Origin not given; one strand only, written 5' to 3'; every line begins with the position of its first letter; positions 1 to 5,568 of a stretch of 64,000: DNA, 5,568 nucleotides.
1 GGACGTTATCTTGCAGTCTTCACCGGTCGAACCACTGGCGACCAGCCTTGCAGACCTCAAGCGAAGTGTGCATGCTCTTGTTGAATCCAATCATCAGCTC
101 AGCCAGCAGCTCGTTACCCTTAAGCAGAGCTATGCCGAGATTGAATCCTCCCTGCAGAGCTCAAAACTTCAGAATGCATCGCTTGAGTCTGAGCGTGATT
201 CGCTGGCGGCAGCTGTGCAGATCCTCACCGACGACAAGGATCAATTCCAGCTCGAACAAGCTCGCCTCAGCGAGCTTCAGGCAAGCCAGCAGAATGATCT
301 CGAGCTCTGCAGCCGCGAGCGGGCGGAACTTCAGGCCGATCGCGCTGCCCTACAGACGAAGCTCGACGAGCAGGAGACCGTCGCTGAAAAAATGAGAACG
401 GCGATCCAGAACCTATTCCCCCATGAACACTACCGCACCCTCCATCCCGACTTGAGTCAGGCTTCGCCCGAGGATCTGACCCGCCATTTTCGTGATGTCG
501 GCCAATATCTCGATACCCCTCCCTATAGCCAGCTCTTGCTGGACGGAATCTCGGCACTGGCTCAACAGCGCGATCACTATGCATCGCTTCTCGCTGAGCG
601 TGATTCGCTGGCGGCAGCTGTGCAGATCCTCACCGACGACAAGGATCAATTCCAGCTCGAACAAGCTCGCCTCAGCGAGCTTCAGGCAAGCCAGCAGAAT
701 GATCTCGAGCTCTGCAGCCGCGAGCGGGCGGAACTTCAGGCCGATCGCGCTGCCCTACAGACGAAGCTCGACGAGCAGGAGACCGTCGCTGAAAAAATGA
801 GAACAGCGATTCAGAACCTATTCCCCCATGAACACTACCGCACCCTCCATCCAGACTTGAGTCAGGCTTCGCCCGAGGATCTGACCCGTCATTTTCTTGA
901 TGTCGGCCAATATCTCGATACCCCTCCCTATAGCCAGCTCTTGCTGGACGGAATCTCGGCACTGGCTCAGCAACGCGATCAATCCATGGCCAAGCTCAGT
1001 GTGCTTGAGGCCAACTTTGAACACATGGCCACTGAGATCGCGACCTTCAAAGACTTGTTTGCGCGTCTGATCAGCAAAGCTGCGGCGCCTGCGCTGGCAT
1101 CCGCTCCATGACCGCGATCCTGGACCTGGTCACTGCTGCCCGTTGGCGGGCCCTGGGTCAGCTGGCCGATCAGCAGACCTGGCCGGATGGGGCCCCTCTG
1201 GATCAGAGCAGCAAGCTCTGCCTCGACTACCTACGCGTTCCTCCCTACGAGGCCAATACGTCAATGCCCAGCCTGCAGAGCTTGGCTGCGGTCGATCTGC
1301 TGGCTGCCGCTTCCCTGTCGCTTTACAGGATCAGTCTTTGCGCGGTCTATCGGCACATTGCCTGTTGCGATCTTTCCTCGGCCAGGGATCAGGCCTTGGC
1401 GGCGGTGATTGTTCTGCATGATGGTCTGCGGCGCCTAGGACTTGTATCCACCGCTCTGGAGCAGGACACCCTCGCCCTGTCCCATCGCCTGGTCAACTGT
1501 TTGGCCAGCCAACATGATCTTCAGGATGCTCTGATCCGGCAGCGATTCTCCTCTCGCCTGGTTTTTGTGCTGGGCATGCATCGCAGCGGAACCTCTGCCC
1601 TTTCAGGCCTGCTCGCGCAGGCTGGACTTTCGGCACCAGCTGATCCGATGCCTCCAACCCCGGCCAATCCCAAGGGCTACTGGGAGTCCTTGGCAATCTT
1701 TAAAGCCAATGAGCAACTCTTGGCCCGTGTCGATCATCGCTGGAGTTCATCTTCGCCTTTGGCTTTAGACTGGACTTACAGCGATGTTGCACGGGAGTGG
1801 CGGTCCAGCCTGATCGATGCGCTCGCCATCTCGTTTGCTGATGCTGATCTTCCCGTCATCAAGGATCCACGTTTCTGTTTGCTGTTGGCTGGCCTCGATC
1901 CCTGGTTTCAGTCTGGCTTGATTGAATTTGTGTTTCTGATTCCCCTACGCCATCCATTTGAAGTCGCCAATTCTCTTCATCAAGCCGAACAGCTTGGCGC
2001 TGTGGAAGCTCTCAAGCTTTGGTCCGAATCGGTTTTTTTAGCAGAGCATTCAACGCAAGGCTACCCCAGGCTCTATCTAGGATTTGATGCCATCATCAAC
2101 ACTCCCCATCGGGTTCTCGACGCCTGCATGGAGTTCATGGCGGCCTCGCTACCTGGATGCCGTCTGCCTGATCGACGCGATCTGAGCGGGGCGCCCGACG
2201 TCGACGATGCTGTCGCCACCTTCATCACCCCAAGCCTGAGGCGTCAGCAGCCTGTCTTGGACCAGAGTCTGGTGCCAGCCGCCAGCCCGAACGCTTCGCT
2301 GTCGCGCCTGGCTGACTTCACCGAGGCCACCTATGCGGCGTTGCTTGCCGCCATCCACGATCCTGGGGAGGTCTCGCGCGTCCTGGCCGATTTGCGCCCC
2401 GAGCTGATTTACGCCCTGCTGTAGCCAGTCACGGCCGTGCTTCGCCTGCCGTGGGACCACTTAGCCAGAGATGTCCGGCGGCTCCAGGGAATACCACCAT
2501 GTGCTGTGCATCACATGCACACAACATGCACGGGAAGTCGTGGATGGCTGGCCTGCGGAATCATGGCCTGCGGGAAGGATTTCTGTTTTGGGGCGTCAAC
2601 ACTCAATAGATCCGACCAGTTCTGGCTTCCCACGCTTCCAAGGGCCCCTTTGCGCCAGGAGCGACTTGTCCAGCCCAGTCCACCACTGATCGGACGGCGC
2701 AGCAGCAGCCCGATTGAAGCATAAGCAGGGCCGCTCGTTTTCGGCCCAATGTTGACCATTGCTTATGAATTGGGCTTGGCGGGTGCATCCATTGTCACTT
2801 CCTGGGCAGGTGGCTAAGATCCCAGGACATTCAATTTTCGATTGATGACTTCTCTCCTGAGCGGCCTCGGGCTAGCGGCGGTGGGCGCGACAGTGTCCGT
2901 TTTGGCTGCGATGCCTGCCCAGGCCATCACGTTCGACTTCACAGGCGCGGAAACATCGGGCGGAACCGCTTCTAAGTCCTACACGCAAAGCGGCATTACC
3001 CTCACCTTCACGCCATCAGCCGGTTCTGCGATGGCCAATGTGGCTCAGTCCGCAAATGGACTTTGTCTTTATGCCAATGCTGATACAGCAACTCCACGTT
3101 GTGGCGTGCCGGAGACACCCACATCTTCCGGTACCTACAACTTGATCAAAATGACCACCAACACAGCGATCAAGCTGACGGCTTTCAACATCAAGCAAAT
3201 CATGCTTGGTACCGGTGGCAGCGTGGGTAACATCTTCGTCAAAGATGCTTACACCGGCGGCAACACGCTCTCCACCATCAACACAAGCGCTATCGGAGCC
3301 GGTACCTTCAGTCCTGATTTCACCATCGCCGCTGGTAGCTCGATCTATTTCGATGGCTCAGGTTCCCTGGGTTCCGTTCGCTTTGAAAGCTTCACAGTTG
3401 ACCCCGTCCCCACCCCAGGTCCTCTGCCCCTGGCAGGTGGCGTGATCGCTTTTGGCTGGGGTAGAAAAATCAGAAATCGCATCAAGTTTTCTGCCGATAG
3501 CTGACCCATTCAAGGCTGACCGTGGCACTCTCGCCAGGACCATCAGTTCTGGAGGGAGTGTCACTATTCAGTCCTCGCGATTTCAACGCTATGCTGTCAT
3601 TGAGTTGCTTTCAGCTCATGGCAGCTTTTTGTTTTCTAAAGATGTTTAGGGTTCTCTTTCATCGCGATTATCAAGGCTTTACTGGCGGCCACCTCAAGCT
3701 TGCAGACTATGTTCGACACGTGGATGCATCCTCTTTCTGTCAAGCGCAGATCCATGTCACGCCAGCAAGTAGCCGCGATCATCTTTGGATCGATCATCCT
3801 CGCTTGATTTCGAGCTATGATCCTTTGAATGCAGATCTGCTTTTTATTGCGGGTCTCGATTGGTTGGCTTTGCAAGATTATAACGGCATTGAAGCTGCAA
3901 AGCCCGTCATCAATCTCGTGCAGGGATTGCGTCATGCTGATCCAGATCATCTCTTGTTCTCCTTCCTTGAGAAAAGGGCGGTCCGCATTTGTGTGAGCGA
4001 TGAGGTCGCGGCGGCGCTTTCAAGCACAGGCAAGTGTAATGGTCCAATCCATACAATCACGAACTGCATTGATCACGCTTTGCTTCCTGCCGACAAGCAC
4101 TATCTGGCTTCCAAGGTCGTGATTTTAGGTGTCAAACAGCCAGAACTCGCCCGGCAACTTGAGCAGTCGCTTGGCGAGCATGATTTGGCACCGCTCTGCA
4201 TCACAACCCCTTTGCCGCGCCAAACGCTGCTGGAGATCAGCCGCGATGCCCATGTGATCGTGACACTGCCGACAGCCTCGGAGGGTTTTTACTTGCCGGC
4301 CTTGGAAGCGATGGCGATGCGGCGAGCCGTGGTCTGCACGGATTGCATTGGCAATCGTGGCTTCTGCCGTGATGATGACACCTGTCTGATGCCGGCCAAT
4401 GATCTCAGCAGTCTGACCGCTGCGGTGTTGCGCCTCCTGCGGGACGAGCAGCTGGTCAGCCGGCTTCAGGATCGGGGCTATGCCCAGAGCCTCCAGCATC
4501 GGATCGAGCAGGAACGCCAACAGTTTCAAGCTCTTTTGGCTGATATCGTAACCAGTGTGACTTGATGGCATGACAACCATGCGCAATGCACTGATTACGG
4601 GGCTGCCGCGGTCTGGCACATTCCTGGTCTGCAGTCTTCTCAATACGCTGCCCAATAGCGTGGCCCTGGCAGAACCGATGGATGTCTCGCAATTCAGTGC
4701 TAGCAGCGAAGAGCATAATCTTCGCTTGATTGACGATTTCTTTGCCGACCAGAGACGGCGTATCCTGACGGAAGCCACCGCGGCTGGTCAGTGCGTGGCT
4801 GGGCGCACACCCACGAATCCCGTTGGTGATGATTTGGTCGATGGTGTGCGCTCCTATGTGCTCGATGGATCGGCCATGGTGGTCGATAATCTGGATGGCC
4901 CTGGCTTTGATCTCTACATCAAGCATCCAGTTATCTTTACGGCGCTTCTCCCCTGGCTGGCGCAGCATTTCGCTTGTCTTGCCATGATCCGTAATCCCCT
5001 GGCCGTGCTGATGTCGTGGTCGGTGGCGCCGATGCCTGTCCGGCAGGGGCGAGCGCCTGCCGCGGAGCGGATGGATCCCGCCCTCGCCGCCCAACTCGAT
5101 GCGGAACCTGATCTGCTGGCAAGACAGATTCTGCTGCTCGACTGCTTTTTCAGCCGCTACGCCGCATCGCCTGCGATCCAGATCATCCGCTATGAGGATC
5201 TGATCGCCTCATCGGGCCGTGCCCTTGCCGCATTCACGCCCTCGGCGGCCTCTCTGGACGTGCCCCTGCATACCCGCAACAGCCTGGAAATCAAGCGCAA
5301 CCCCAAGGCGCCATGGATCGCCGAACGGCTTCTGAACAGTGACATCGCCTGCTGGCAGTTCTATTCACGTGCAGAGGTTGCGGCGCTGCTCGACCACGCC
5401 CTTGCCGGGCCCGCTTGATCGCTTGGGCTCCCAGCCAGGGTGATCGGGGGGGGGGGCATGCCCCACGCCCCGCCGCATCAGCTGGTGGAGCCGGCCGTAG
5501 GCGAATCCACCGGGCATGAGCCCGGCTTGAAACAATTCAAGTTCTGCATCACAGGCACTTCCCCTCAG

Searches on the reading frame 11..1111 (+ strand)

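Call 26: search_protein_families(library=ncbifam, proteins=[window:11-1111:+], max_evalue=0.001)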
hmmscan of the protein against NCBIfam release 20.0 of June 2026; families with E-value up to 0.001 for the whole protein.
window:11-1111:+ (366 aa): 3 families
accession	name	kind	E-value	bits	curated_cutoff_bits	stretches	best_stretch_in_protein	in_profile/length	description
TIGR02169.1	SMC_prok_A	equivalog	6.3e-06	24.2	729.4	1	24-136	674-786/1165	chromosome segregation protein SMC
TIGR04523.1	Mplasa_alph_rch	subfamily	0.00029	18.9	270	0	9-134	389-507/745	helix-rich protein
TIGR02168.1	SMC_prok_B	equivalog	0.00051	17.9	567.35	1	7-271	689-944/1181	chromosome segregation protein SMC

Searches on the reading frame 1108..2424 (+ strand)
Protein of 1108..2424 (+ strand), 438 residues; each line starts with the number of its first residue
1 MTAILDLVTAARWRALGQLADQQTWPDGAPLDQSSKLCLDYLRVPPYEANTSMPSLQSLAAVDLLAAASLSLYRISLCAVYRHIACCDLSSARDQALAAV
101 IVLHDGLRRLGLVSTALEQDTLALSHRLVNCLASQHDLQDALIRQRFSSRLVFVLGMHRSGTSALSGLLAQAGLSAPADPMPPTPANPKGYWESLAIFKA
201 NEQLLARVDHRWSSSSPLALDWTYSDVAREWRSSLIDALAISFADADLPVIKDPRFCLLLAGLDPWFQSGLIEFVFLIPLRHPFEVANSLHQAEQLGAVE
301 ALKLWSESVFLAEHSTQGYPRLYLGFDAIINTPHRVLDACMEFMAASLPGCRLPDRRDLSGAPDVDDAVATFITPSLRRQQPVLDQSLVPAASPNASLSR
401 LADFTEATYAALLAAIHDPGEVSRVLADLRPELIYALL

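Call 26: search_protein_families(library=ncbifam, proteins=[window:1108-2424:+], max_evalue=0.001)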
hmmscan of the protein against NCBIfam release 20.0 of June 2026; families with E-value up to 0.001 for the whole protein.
window:1108-2424:+ (438 aa): 0 families

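Call 40: find_encoding_contigs(protein=window:1108-2424:+, flank=10000, max_places=1)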
Protein window:1108-2424:+ (438 aa): 15 contigs read that carry it; 1 place shown.
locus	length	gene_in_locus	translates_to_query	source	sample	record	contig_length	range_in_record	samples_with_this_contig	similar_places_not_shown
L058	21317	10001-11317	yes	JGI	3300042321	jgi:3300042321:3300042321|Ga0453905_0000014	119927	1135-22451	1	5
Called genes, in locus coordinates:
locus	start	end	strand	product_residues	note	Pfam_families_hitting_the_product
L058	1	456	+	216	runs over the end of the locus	PF00881:Nitroreductase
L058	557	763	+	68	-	PF01455:HupF_HypC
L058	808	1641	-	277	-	PF00950:ABC-3, PF01032:FecCD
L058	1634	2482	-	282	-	PF02463:SMC_N (faint), PF13555:AAA_29 (faint), PF00005:ABC_tran, PF13304:AAA_21 (faint), PF13401:AAA_22 (faint)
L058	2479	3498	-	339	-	PF01297:ZnuA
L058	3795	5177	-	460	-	PF00890:FAD_binding_2 (weak), PF01266:DAO (faint), PF01494:FAD_binding_3 (faint), PF07992:Pyr_redox_2 (faint), PF12831:FAD_oxidored, PF13450:NAD_binding_8, PF01593:Amino_oxidase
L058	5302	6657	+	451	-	PF00483:NTP_transferase, PF01128:IspD, PF12804:NTP_transf_3, PF25084:LbH_EIF2B, PF00132:Hexapep (weak), PF25087:GMPPB_C (weak)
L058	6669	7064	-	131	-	-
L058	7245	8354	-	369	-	PF08401:ArdcN, PF18818:MPTase-PolyVal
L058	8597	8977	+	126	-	-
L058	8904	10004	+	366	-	PF11559:ADIP (faint), PF12321:DUF3634 (faint)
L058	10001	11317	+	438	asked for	-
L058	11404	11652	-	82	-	-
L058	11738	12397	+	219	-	-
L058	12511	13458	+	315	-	PF13692:Glyco_trans_1_4, PF00534:Glycos_transf_1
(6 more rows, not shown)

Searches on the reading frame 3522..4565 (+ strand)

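Call 4: search_protein_families(library=pfam, proteins=[window:3522-4565:+], max_evalue=0.01)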
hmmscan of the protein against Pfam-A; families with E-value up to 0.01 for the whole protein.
window:3522-4565:+ (347 aa): 2 families
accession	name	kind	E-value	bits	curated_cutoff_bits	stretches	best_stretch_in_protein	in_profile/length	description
PF13692.12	Glyco_trans_1_4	-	1.3e-12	48.6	27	1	196-308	33-142/142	Glycosyl transferases group 1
PF00534.26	Glycos_transf_1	-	2.3e-09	37.4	26.4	1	198-320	49-170/172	Glycosyl transferases group 1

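Call 5: search_protein_families(library=ncbifam, proteins=[window:3522-4565:+], max_evalue=0.01)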
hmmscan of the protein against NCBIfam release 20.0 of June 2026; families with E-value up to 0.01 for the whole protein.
window:3522-4565:+ (347 aa): 11 families
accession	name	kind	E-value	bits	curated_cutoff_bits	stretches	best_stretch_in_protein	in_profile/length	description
NF038229.1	Glyco4_Geo_Pelo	equivalog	7.6e-08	31.7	400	1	231-343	226-337/338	GPMC system family 4 glycosyltransferase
NF041876.1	EPS_EpsE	equivalog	8.8e-08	31.8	400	1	231-322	284-375/389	exopolysaccharide biosynthesis GT4 family glycosyltransferase EpsE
TIGR03999.1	thiol_BshA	equivalog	3.6e-07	29.4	273.7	1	246-338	275-369/375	N-acetyl-alpha-D-glucosaminyl L-malate synthase BshA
TIGR04047.1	MSMEG_0565_glyc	hypoth_equivalog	5.5e-07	29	259.85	1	211-321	243-353/373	MSMEG_0565 family glycosyltransferase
TIGR03449.1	mycothiol_MshA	equivalog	2.3e-06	26.8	462.5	1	203-323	266-384/406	D-inositol-3-phosphate glycosyltransferase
TIGR03088.1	stp2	hypoth_equivalog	2.5e-05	23.5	409.05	1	233-319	263-349/374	TIGR03088 family PEP-CTERM/XrtA system glycosyltransferase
TIGR04063.1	stp3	hypoth_equivalog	3.3e-05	22.9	442.05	1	260-324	311-376/397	TIGR04063 family PEP-CTERM/XrtA system glycosyltransferase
TIGR04348.1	TIGR04348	equivalog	7e-05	22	300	1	231-340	201-309/310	selenoneine biosynthesis selenosugar synthase SenB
NF047684.1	TeichurnBiosyTuaC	equivalog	0.0009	18.3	550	1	245-322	291-368/391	teichuronic acid biosynthesis protein TuaC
TIGR02149.1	glgA_Coryne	subfamily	0.00096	18.4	302.4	1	205-323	243-370/391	glycogen synthase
NF038298.1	EPS_HpsO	equivalog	0.0048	15.7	575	1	260-327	305-371/388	hormogonium polysaccharide biosynthesis glycosyltransferase HpsO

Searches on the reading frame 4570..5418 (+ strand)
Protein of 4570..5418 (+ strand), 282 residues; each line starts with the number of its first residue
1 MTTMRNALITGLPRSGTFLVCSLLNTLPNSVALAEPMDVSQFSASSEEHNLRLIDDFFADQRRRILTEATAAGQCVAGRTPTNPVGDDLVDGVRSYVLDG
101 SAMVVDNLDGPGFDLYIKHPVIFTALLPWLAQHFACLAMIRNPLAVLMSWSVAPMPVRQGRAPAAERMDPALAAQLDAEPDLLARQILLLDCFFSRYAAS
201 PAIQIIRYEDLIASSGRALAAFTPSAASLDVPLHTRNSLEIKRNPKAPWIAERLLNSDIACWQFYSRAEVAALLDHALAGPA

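Call 4: search_protein_families(library=pfam, proteins=[window:4570-5418:+], max_evalue=0.01)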
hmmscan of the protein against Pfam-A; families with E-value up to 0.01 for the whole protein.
window:4570-5418:+ (282 aa): 0 families

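Call 5: search_protein_families(library=ncbifam, proteins=[window:4570-5418:+], max_evalue=0.01)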
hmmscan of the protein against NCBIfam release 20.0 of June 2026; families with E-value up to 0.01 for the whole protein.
window:4570-5418:+ (282 aa): 1 family
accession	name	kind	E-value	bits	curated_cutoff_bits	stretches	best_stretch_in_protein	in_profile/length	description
NF052394.1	NodProtNoeE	equivalog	0.0012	17.6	500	0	8-37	12-41/387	nodulation protein NoeE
